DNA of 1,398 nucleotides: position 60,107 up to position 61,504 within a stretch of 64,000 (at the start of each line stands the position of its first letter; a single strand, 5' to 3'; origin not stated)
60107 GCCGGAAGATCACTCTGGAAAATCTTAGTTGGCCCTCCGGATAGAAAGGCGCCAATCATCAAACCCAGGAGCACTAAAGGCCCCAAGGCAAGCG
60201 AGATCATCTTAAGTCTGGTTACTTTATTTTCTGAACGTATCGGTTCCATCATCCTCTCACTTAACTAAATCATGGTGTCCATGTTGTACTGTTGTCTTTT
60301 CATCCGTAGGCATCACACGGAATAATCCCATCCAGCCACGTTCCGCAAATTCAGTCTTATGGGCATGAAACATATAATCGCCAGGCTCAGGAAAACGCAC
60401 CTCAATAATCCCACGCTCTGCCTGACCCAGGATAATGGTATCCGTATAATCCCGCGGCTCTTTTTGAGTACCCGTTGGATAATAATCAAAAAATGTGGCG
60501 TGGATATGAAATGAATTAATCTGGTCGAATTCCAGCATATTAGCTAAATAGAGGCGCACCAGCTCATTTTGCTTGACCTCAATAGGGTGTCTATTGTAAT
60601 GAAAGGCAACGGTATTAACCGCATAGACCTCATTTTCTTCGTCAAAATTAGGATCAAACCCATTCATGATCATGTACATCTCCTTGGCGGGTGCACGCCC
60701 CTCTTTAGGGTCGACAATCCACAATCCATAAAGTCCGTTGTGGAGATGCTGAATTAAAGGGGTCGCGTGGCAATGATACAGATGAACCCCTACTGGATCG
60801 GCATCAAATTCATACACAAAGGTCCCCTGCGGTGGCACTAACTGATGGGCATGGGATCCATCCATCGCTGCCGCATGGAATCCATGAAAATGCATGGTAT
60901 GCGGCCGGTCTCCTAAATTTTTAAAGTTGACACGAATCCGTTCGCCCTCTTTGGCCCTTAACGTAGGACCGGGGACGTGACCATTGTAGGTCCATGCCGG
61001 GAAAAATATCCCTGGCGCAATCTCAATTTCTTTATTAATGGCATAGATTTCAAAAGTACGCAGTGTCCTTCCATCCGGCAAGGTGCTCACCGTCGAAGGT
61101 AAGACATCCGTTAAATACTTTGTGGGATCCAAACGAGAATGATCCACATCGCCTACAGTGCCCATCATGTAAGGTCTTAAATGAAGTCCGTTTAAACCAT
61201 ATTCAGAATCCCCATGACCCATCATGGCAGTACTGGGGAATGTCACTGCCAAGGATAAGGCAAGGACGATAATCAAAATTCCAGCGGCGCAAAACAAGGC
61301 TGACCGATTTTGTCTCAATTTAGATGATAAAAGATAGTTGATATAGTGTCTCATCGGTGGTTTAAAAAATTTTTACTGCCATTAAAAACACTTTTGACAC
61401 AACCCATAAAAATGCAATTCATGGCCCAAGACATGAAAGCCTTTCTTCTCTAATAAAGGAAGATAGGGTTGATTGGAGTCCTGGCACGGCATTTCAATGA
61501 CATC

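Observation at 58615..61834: Fur-family regulator + two-domain multicopper oxidase + extended ZIP permease + anchored cupredoxin: candidate oxidase-coupled metal transport operon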

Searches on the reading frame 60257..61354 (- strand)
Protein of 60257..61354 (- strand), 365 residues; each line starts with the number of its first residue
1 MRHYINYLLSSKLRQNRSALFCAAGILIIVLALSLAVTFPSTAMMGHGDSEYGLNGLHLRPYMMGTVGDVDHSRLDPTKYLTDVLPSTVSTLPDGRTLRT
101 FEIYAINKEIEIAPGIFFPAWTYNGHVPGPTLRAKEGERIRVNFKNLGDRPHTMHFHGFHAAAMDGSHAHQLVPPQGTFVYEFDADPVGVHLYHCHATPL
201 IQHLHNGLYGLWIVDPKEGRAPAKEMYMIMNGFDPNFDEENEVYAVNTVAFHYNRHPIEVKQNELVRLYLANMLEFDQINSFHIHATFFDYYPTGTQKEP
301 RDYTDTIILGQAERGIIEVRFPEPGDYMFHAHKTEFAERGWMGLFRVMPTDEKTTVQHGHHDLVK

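Call 3: search_protein_families(library=pfam, proteins=[window:60257-61354:-], max_evalue=0.01)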
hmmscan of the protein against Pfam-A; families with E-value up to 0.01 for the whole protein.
window:60257-61354:- (365 aa): 3 families
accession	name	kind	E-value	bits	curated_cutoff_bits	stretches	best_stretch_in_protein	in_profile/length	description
PF07731.20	Cu-oxidase_2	-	2.4e-29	102.3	20.4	2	238-350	22-136/137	Multicopper oxidase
PF07732.21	Cu-oxidase_3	-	6.6e-25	87.9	21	1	119-218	16-118/119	Multicopper oxidase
PF13473.12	Cupredoxin_1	-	7.5e-05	23.1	27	0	130-196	35-93/104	Cupredoxin-like domain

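Call 4: search_protein_families(library=ncbifam, proteins=[window:60257-61354:-], max_evalue=0.01)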
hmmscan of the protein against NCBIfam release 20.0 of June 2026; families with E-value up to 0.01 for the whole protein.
window:60257-61354:- (365 aa): 8 families
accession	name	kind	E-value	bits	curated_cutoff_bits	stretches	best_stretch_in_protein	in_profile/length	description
TIGR02376.1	Cu_nitrite_red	equivalog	2.4e-26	92.9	296.3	1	100-221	29-151/326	copper-containing nitrite reductase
TIGR01480.1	copper_res_A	subfamily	8.3e-19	67.5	478.95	2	115-220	61-166/593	copper resistance system multicopper oxidase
NF008205.1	PRK10965.1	equivalog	8.7e-15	54.5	525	2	114-219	61-168/529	multicopper oxidase CueO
TIGR03388.1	ascorbase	equivalog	7.9e-14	51.2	614.8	1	122-220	24-125/542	L-ascorbate oxidase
TIGR03389.1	laccase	equivalog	7.8e-10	38.2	558.9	1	121-161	25-65/539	laccase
NF008135.0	PRK10883.1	equivalog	2e-07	29.9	581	1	120-220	67-169/471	cell division protein FtsP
TIGR03390.1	ascorbOXfungal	equivalog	1.1e-06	27.5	445.35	1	123-198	32-115/538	L-ascorbate oxidase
NF045554.1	AmiPhnlOxPhsA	equivalog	2e-06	26.7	950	1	120-147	45-72/581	O-aminophenol oxidase PhsA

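Call 19: list_cluster_members(proteins=[P0001, window:60257-61354:-, window:58615-59046:-, window:54539-56041:-, window:57771-58562:-])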
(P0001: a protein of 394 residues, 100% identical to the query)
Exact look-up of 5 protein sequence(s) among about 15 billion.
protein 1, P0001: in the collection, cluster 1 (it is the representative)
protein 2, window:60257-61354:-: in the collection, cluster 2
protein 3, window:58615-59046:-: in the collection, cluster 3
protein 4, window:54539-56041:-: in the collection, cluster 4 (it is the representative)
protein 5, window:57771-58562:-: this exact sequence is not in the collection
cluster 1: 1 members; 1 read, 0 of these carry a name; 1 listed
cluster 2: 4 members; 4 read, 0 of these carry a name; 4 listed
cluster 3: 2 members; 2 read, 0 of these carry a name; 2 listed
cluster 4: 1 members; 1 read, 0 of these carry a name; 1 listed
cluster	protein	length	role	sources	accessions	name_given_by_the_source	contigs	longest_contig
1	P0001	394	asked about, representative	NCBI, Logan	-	-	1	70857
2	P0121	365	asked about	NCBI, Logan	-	-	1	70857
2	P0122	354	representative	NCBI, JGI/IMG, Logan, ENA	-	-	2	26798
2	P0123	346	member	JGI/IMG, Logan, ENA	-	-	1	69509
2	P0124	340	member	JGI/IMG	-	-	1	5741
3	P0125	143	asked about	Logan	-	-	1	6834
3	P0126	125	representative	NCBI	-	-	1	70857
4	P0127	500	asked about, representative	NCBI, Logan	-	-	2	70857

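Call 22: search_solved_structures(query=window:60257-61354:-, max_evalue=0.001, show_alignments=2)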
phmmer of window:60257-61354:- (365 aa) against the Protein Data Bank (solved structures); distinct sequences matched with E-value up to 0.001: 247 (the best 60 are shown).
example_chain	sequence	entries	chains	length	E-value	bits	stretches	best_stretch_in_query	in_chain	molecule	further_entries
3gdc_A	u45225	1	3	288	1.2e-108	366.8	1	72-347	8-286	Multicopper oxidase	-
7rab_A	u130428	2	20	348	1e-101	344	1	56-348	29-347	multicopper oxidase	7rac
9cck_C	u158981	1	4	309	2.7e-51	178.1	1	93-349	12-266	Copper-containing nitrite reductase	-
9cck_A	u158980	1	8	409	6.1e-51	176.9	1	93-349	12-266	Copper-containing nitrite reductase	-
9kws_A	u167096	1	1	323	2.7e-32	115.6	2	104-226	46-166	Copper-containing nitrite reductase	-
3wia_A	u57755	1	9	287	2.8e-32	115.5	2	105-226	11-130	Nitrite reductase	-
9kwt_A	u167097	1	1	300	4e-32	115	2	104-226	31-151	Copper-containing nitrite reductase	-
3wkq_A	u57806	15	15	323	4.8e-32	114.8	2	104-226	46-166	Nitrite reductase | Copper-containing nitrite reductase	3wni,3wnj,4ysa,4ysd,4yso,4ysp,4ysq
3wi9_A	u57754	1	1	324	6e-32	114.4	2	104-226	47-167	Nitrite reductase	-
3x1e_A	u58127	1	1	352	6.7e-32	114.3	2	104-226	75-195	Nitrite reductase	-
9kwv_A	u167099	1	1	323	5.2e-31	111.3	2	104-226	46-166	Copper-containing nitrite reductase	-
9kwu_A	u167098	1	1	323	5.9e-31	111.2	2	104-226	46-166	Copper-containing nitrite reductase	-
3wkp_A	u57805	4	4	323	1e-30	110.3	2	104-226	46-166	Nitrite reductase | Copper-containing nitrite reductase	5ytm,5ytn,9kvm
3x1f_A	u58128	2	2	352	1.2e-30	110.2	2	104-226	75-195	Nitrite reductase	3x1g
3x1n_A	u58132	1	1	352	1.5e-30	109.9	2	104-226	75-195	Nitrite reductase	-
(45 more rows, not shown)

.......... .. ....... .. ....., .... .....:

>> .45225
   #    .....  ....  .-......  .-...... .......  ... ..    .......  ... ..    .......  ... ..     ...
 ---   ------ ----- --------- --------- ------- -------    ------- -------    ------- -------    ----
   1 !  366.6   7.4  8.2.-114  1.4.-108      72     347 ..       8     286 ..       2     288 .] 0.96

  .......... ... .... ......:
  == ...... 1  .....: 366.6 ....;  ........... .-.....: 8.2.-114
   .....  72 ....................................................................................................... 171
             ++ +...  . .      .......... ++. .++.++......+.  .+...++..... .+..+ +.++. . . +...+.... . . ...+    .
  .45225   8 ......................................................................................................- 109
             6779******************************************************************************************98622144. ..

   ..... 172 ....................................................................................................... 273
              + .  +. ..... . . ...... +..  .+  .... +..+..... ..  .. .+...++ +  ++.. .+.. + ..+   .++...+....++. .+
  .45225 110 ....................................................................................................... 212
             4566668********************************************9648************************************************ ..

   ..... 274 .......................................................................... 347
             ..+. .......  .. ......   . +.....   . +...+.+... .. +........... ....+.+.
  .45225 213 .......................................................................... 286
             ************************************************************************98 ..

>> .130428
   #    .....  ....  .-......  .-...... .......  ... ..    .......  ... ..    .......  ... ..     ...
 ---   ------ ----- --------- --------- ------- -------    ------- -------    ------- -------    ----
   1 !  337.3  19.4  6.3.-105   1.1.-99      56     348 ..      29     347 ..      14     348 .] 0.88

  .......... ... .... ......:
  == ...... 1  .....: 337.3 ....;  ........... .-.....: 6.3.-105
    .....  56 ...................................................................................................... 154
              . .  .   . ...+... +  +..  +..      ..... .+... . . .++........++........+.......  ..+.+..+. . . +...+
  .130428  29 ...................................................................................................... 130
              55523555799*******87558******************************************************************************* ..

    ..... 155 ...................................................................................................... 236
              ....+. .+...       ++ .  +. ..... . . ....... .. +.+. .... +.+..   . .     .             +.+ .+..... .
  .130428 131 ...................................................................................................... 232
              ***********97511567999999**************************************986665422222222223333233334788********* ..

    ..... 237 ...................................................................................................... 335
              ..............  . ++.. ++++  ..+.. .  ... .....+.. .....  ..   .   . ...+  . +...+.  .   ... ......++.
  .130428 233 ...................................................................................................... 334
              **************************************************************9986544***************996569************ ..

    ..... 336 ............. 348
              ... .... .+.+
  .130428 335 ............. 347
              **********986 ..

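Call 81: find_related_loci(query=A5, collection=metagenome_contigs, flank=4000)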
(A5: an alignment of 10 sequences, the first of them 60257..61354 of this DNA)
Query A5 (365 aa) in metagenome_contigs; peptide patterns used: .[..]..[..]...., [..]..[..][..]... (x = any residue, [..] = any of these).
600 stretches matched a pattern (row limit reached: there are more); 578 encode a relative of the query (tblastn E <= 1e-3); the best 80 are kept; 80 distinct loci.
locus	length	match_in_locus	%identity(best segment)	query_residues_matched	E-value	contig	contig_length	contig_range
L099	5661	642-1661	80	8-349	0e+0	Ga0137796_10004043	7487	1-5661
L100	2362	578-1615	75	16-362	0e+0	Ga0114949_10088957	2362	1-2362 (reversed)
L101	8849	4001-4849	62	63-347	3e-123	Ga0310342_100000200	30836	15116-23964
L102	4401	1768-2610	64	67-349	4e-124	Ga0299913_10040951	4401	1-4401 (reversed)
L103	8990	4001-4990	54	11-349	9e-121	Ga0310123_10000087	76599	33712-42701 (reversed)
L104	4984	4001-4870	61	67-352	1e-118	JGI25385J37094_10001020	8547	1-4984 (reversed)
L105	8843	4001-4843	62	65-347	5e-118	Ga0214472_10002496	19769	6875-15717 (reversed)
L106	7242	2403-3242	61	65-347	1e-117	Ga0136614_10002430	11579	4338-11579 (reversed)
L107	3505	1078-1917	61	65-347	5e-120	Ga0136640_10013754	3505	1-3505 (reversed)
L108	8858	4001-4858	61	66-347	8e-117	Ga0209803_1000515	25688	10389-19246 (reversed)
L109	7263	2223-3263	52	2-347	2e-116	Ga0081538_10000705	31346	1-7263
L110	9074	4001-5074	53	10-347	2e-116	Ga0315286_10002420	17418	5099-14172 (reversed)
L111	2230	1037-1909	59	66-359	9e-123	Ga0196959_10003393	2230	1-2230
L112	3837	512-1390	60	63-349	3e-118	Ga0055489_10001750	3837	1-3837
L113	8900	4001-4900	58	62-362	7e-116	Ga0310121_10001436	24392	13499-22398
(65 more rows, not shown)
